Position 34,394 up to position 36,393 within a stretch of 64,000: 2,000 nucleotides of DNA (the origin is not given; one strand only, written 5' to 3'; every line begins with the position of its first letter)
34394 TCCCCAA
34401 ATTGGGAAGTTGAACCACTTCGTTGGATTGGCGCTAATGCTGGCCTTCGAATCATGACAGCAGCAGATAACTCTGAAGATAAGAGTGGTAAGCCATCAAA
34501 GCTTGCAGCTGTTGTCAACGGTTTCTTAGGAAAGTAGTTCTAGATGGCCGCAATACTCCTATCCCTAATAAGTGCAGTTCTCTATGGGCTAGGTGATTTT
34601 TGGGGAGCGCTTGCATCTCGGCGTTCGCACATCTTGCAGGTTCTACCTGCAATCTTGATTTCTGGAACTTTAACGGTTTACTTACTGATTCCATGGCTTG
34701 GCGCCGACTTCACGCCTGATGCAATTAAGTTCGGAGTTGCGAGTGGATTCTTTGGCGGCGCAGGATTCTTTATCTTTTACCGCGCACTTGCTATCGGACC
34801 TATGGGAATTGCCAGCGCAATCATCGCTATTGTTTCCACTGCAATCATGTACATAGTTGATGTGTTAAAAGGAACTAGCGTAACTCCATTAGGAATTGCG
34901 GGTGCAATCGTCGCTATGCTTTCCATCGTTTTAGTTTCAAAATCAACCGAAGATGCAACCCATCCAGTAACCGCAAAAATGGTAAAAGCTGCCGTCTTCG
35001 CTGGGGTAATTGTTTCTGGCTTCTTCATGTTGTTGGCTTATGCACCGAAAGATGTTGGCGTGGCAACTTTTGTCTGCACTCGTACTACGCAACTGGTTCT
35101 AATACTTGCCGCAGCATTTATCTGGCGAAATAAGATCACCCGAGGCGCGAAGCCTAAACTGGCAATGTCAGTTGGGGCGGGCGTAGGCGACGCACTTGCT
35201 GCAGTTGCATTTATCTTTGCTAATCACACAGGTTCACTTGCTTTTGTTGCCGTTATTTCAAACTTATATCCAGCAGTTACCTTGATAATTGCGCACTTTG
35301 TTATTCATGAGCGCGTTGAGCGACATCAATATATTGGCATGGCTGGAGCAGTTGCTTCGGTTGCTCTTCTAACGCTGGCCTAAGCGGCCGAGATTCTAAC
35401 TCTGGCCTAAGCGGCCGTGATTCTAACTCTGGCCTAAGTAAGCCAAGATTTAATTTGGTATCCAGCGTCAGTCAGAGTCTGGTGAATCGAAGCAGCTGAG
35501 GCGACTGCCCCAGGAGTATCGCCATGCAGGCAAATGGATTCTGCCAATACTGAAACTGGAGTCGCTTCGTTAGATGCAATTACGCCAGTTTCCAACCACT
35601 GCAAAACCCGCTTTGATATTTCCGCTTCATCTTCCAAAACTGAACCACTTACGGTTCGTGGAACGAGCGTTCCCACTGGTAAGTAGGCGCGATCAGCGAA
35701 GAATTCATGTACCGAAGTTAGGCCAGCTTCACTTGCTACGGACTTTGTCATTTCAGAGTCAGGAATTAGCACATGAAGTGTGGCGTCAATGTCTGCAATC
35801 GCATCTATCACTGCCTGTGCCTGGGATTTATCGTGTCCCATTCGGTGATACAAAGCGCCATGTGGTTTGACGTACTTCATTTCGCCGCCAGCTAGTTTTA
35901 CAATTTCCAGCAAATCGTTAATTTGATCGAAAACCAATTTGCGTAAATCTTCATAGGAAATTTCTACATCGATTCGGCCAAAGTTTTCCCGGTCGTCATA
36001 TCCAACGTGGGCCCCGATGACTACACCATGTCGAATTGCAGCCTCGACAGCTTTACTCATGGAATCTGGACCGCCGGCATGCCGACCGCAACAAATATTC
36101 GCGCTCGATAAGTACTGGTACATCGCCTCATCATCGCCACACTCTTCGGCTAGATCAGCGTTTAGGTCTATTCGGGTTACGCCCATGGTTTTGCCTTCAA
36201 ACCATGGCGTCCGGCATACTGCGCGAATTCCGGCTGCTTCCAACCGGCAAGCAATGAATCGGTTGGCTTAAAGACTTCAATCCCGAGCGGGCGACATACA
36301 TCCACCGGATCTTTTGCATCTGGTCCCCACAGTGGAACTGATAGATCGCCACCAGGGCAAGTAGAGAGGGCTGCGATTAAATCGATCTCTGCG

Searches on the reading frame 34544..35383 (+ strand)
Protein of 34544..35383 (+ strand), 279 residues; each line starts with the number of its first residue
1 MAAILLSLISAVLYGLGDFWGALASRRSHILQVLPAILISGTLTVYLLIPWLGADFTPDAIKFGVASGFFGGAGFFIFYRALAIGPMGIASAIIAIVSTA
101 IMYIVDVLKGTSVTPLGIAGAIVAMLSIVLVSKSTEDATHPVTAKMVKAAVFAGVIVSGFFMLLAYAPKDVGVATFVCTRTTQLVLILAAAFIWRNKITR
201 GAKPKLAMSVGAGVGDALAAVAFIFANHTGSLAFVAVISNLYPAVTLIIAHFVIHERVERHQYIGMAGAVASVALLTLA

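Call 55: find_encoding_contigs(protein=window:34544-35383:+, flank=600, max_places=10)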
Protein window:34544-35383:+ (279 aa): 15 contigs read that carry it; 2 places shown.
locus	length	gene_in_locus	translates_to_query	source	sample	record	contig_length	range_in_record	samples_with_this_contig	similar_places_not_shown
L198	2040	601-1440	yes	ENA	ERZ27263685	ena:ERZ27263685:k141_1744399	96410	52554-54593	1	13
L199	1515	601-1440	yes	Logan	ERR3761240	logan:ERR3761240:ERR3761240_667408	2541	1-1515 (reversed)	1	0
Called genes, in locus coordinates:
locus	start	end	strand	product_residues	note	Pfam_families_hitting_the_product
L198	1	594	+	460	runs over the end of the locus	PF01946:Thi4, PF01266:DAO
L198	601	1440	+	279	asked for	PF00892:EamA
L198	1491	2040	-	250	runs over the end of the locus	PF03746:LamB_YcsF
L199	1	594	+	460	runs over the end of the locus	PF01946:Thi4, PF01266:DAO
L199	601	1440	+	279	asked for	PF00892:EamA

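Call 56: search_protein_families(library=pfam, proteins=[window:34544-35383:+])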
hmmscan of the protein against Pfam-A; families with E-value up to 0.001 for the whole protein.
window:34544-35383:+ (279 aa): 2 families
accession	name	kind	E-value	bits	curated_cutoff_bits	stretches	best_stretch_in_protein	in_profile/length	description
PF00892.27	EamA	-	2.1e-16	60.9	28.2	2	148-277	5-134/135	EamA-like transporter family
PF16913.11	PUNUT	-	0.00034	20.4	30.6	1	125-200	49-128/321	Purine nucleobase transmembrane transport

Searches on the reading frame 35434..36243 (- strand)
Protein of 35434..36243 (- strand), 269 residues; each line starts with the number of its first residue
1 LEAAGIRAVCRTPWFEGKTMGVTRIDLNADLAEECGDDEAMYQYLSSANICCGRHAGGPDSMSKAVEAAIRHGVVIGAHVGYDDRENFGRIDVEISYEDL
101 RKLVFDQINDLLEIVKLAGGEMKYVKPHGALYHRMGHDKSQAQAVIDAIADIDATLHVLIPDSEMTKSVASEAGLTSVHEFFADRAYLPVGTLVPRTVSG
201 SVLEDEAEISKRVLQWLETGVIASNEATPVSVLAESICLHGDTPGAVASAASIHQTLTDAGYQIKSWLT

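Call 56: search_protein_families(library=pfam, proteins=[window:35434-36243:-])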
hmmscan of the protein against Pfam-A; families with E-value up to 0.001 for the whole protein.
window:35434-36243:- (269 aa): 1 family
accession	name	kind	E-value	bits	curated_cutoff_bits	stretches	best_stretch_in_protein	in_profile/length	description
PF03746.21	LamB_YcsF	-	2.3e-78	263.6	22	1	25-257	1-238/239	LamB/YcsF family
